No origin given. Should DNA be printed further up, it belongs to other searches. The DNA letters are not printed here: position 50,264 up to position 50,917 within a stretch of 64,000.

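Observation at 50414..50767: Unrecognised 117-aa ORF 10 nt downstream of aprA, wedged between APS reductase and a metallophosphoesterase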

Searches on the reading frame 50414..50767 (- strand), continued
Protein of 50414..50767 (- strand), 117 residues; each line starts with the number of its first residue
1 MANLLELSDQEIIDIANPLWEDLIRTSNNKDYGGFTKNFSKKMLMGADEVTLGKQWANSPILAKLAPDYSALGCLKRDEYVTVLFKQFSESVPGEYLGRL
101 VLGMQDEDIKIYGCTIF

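Call 35: find_encoding_contigs(protein=P0208, flank=6000, max_places=2)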
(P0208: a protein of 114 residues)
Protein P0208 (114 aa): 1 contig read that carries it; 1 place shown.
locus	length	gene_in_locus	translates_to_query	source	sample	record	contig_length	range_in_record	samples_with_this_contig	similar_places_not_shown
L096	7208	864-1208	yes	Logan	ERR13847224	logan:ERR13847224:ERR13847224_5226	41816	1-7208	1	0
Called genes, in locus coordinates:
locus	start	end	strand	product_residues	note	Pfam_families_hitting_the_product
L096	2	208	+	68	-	?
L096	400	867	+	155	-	PF01243:PNPOx_N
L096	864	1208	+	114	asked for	-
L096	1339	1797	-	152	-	PF00293:NUDIX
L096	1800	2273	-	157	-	PF00186:DHFR_1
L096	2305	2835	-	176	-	PF06042:NTP_transf_6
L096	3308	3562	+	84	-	-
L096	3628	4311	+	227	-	-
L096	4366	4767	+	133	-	PF04828:GFA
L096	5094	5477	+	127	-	PF04828:GFA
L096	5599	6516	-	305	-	PF00126:HTH_1, PF03466:LysR_substrate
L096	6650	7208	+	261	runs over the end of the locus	PF00106:adh_short, PF08659:KR, PF13561:adh_short_C2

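Call 49: list_cluster_members(proteins=[window:50414-50767:-, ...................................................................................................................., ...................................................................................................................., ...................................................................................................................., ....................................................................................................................])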
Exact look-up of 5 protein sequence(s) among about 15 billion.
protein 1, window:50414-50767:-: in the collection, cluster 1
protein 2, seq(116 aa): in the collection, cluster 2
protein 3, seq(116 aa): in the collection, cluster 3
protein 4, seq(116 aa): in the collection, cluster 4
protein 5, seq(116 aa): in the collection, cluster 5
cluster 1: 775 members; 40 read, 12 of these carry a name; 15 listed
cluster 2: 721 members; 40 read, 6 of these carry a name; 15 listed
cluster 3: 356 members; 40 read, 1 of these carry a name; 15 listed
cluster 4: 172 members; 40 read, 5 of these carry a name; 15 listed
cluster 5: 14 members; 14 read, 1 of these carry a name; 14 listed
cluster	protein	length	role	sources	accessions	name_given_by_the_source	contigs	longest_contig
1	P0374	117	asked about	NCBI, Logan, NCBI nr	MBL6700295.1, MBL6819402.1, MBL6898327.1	MAG: hypothetical protein ISQ60_03775 [Gammaproteobacteria bacterium] | hypothetical protein [Gammaproteobacteria bacterium]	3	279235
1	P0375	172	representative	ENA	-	-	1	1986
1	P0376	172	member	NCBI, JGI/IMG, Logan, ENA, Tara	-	putative phosphoesterase | strand:+ start:612 stop:1130 length:519 start_codon:yes stop_codon:yes gene_type:complete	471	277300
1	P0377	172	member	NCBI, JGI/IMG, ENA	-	putative phosphoesterase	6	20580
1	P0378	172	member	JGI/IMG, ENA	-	putative phosphoesterase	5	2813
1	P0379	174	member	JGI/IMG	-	putative phosphoesterase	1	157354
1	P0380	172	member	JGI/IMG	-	putative phosphoesterase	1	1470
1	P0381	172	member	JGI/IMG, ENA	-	putative phosphoesterase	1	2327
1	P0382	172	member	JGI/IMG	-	putative phosphoesterase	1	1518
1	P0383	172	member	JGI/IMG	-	hypothetical protein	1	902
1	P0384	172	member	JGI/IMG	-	hypothetical protein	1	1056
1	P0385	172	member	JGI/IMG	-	putative phosphoesterase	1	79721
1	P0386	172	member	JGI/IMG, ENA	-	putative phosphoesterase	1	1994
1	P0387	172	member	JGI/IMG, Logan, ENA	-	-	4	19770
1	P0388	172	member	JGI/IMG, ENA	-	-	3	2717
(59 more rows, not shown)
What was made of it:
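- Closest known: NTF2-like superfamily. Same: UniRef already labels one SAR11 member 'SnoaL-like domain-containing protein' (call 49).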

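Call 50: search_protein_families(library=pfam, proteins=[L023:8627-9604:+, L023:9583-10719:+, L023:4294-4728:+, L023:3555-4325:+, L023:3035-3592:+, L023:1875-3038:+], max_evalue=0.001)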
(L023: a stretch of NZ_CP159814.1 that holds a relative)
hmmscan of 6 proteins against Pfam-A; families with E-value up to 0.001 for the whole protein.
L023:8627-9604:+ (325 aa): 7 families
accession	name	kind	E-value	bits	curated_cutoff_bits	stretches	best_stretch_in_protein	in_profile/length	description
PF01370.27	Epimerase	-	1e-52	179.4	20.9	1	4-253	1-240/240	NAD dependent epimerase/dehydratase family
PF16363.11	GDP_Man_Dehyd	-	1.2e-46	160.1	27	1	5-308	1-324/332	GDP-mannose 4,6 dehydratase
PF04321.23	RmlD_sub_bind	-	7.2e-20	71.7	27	1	3-176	2-155/287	RmlD substrate binding domain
PF01073.25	3Beta_HSD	-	3.8e-18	65.9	22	1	6-155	2-159/280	3-beta hydroxysteroid dehydrogenase/isomerase family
PF02719.21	Polysacc_synt_2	-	7.3e-10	38.9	20.2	1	4-175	1-174/293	Polysaccharide biosynthesis protein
PF07993.18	NAD_binding_4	-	6.8e-09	35.7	20.1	1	57-188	80-220/258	Male sterility protein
PF13460.12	NAD_binding_10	-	1.3e-06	28.9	27.2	1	8-168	1-142/184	NAD(P)H-binding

L023:9583-10719:+ (378 aa): 3 families
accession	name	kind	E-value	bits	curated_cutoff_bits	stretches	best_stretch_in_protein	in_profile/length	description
PF00534.26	Glycos_transf_1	-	3.3e-21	76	26.4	1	201-345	12-160/172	Glycosyl transferases group 1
PF13692.12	Glyco_trans_1_4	-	4.2e-17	63.2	27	1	206-335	3-134/142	Glycosyl transferases group 1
PF13439.12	Glyco_transf_4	-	3.4e-08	34.1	28.5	1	93-197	56-169/170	Glycosyltransferase Family 4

L023:4294-4728:+ (144 aa): 2 families
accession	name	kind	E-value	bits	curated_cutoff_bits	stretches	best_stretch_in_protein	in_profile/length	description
PF01230.28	HIT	-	1e-16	61.8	21.5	1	28-120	6-97/98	HIT domain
PF11969.13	DcpS_C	-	3.9e-08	34.2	24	1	26-116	12-100/114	Scavenger mRNA decapping enzyme C-term binding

L023:3555-4325:+ (256 aa): 1 family
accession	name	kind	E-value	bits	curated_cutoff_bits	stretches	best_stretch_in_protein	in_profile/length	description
PF01063.24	Aminotran_4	-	4.1e-25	89.4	28.5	1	28-225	1-223/223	Amino-transferase class IV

L023:3035-3592:+ (185 aa): 2 families
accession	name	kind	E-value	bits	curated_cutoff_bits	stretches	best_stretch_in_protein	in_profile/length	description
PF00117.34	GATase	-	5.3e-39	134.3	22.8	1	4-182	2-186/190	Glutamine amidotransferase class-I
PF07722.19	Peptidase_C26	-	4.7e-05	23.7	20.5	1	63-168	99-219/219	Peptidase C26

L023:1875-3038:+ (387 aa): 2 families
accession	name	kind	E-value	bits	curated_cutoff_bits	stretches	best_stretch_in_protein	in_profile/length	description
PF00425.24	Chorismate_bind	-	6.9e-72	242.5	27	1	126-378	2-257/257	chorismate binding enzyme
PF04715.19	Anth_synt_I_N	-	0.00041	21.1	23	0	63-102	92-131/140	Anthranilate synthase component I, N terminal region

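Call 55: search_solved_structures(query=A2, max_evalue=10, show_alignments=3)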
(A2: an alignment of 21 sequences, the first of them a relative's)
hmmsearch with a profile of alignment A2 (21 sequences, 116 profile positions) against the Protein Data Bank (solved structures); distinct sequences matched with E-value up to 10: 1.
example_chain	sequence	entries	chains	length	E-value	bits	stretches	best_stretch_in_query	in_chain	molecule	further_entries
2mar_A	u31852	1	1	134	0.41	13.8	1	17-95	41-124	SXP/RAL-2 family protein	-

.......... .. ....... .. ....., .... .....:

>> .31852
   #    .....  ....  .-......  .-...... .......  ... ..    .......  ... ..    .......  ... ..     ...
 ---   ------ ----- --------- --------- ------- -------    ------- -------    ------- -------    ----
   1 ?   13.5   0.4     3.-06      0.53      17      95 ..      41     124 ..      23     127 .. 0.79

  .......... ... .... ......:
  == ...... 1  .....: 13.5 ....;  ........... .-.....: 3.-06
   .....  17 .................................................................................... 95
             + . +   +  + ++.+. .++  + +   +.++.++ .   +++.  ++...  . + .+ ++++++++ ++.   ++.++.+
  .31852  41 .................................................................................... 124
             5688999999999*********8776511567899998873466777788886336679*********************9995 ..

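Call 56: search_protein_families(library=pfam, alignment_id=A2, max_evalue=10)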
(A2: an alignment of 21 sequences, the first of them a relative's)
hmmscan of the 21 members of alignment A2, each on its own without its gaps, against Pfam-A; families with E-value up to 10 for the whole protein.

A. member 1, P0206 (116 aa): 2 families
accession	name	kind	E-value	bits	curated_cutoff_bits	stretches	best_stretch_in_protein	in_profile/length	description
PF00373.23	FERM_M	-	0.0097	16.7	23.8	1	33-76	60-103/112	FERM central domain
PF21271.2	SNX17-31_F2_FERM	-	0.2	12.1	27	0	50-75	25-58/61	Sortin nexin 17/31, FERM domain, F2 lobe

B. families by the number of members that match (of 21 scanned): 10 families
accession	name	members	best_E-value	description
PF13026.12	DUF3887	3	0.0031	Protein of unknown function (DUF3887)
PF00373.23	FERM_M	1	0.0097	FERM central domain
PF17664.6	HOATZ-like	1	0.011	Cilia- and flagella-associated protein HOATZ-like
PF14956.11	DUF4505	1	0.055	Domain of unknown function (DUF4505)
PF10992.13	Epiplasmin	1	0.085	Epiplasmin protein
PF01479.30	S4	1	0.088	S4 domain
PF22819.2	TcaA_5th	1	0.1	TcaA protein NTF2-like domain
PF24470.1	Thiored_Isochorism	1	0.1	Isochorismatase, thioredoxin-like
PF18385.6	Tiam_CC_Ex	1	0.17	T-lymphoma invasion and metastasis CC-Ex domain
PF21271.2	SNX17-31_F2_FERM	1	0.2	Sortin nexin 17/31, FERM domain, F2 lobe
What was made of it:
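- On Curated NTF2-clan sequence families (SnoaL, DUF4440, DUF3887 and others): Across 21 members the best hit is DUF3887 at E 0.003 in 3 members, below threshold (call 56).
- Closest known: NTF2-like superfamily. Different: The best hit is DUF3887 at E 0.003, in 3 of 21 sequences (call 56).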

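Call 62: find_encoding_contigs(protein=P0139, flank=8000, max_places=3)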
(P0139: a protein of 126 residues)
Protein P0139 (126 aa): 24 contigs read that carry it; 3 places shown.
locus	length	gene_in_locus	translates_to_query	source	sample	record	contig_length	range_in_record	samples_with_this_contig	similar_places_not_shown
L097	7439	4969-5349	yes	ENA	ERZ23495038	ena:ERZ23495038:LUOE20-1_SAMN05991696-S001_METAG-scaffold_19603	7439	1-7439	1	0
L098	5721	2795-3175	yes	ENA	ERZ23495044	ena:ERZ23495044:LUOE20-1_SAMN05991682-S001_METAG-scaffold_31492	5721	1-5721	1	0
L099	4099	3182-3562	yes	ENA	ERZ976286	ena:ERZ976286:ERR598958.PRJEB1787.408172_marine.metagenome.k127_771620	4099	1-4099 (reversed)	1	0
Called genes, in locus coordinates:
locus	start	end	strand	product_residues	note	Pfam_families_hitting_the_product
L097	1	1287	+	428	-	?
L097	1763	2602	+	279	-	-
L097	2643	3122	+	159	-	PF12797:Fer4_2 (faint), PF12837:Fer4_6 (faint), PF13183:Fer4_8 (faint), PF13237:Fer4_10 (weak), PF12838:Fer4_7, PF13187:Fer4_9, PF00037:Fer4 (weak), PF12139:APS-reductase_C, +5 more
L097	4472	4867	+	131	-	PF02910:Succ_DH_flav_C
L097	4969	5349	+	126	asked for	-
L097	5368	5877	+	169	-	-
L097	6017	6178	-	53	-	-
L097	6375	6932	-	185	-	-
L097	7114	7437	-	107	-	?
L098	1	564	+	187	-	?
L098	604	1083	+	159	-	PF12797:Fer4_2 (faint), PF12837:Fer4_6 (faint), PF13183:Fer4_8 (faint), PF13237:Fer4_10 (weak), PF12838:Fer4_7, PF13187:Fer4_9, PF00037:Fer4 (weak), PF12139:APS-reductase_C, +5 more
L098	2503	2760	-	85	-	-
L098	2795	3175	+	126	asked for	-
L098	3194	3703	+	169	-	-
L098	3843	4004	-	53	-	-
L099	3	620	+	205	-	?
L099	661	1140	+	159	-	PF12797:Fer4_2 (faint), PF12837:Fer4_6 (faint), PF13183:Fer4_8 (faint), PF13237:Fer4_10 (weak), PF12838:Fer4_7, PF13187:Fer4_9, PF00037:Fer4 (weak), PF12139:APS-reductase_C, +5 more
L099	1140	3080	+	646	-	PF00890:FAD_binding_2, PF02910:Succ_DH_flav_C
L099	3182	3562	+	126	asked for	-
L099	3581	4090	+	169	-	-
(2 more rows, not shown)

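Call 63: find_encoding_contigs(protein=P0237, flank=8000, max_places=3)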
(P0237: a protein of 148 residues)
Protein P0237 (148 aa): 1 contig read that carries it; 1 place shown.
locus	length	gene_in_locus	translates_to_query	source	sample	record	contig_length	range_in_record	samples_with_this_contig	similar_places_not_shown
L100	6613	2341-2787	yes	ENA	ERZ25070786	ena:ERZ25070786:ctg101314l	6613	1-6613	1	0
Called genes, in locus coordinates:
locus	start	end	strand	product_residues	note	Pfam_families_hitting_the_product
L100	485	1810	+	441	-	PF00890:FAD_binding_2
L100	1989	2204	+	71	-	-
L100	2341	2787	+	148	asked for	-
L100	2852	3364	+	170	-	-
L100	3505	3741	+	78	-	PF01230:HIT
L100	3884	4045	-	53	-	-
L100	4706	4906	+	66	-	-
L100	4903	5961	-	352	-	PF01965:DJ-1_PfpI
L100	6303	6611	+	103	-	?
